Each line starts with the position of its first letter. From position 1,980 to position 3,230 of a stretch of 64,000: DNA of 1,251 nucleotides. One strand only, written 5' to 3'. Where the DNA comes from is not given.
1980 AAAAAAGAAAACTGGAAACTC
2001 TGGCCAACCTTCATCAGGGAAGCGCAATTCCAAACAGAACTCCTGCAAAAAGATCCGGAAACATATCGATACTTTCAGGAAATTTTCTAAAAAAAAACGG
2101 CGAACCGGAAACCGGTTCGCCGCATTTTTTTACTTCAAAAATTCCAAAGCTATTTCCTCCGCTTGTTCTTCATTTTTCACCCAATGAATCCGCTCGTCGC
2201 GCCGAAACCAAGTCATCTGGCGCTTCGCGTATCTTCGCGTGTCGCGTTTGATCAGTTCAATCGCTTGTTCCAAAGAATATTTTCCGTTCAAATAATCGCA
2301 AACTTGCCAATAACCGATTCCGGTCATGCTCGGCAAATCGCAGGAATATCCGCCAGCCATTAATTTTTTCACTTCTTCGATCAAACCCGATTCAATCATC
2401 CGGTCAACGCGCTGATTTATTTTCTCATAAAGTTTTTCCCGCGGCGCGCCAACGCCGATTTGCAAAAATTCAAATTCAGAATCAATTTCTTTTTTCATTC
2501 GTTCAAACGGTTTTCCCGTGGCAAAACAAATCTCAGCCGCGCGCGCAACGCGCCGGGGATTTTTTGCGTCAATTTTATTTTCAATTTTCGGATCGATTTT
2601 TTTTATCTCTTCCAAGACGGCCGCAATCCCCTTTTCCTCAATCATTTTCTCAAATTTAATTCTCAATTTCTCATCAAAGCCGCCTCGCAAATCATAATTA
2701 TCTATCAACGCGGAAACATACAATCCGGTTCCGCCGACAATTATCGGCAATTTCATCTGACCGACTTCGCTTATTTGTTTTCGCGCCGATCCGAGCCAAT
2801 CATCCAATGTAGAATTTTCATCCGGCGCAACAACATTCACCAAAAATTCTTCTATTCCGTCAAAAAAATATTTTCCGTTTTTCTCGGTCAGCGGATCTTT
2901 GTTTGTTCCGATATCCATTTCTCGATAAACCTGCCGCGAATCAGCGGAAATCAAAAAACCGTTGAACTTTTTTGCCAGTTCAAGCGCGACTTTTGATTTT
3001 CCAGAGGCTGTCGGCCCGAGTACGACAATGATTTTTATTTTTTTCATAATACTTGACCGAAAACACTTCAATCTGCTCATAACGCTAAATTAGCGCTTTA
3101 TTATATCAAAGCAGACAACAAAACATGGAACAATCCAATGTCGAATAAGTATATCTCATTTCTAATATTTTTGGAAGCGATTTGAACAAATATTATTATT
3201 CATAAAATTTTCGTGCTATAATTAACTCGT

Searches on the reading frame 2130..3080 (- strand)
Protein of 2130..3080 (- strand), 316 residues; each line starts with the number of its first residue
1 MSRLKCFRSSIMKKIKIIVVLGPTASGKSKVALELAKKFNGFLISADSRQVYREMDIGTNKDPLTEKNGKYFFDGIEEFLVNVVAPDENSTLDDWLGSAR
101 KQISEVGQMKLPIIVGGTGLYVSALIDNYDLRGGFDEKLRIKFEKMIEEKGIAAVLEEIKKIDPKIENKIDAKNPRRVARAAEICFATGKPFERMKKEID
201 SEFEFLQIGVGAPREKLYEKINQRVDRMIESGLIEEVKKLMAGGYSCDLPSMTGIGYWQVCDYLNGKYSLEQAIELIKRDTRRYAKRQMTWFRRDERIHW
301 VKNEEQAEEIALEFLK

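Call 12: search_protein_families(library=pfam, proteins=[window:2130-3080:-], max_evalue=0.01)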
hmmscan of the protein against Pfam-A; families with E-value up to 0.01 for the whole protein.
window:2130-3080:- (316 aa): 5 families
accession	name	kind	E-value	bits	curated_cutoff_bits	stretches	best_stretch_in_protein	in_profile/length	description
PF01715.23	IPPT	-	9.2e-75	251.9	23.6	1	50-295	1-243/243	IPP transferase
PF13238.12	AAA_18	-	4.4e-05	24.4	29.4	1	18-65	1-45/128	AAA domain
PF01745.22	IPT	-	0.00031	20.6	20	1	16-60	2-46/233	Isopentenyl transferase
PF13671.12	AAA_33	-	0.0017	19.1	27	1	18-118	2-78/143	AAA domain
PF02224.24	Cytidylate_kin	-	0.0029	17.8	26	1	19-55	2-36/211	Cytidylate kinase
